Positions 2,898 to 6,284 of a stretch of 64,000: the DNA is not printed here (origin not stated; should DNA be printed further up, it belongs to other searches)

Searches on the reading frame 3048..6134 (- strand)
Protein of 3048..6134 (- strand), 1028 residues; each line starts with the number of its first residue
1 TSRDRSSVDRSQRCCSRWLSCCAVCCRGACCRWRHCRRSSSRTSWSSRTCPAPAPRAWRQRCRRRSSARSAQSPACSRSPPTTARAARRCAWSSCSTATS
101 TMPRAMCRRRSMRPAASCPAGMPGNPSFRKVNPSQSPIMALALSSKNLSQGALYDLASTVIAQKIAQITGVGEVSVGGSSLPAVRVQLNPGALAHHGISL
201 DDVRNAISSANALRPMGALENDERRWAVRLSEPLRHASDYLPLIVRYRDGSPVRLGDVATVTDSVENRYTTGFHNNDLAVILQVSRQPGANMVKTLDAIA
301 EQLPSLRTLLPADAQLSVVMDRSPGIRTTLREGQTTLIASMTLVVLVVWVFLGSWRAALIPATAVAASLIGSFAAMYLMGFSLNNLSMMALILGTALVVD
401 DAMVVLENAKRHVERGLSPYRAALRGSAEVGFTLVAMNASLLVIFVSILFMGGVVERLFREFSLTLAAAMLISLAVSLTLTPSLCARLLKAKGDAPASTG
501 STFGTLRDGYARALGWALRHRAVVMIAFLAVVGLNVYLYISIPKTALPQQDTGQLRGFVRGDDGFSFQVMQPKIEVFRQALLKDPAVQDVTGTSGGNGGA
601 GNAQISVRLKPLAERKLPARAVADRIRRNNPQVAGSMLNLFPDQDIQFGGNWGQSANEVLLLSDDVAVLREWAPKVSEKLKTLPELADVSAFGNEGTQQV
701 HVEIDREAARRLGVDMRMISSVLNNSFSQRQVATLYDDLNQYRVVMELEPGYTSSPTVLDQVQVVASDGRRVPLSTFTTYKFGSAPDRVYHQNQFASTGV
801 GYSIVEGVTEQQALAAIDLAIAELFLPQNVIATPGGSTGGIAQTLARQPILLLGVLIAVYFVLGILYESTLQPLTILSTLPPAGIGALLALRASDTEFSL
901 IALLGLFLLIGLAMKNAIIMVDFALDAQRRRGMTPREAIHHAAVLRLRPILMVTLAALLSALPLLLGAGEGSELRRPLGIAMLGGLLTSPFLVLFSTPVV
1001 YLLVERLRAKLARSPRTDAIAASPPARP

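Call 46: search_protein_families(library=pfam, proteins=[window:3048-6134:-], max_evalue=0.00001)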
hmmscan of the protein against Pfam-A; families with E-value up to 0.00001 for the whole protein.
window:3048-6134:- (1028 aa): 2 families
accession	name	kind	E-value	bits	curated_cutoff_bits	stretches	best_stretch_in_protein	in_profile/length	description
PF00873.25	ACR_tran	-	2.7e-248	827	28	1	119-1004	118-1020/1021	AcrB/AcrD/AcrF family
PF03176.21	MMPL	-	6.7e-07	29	20.5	1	330-488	142-302/333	MMPL family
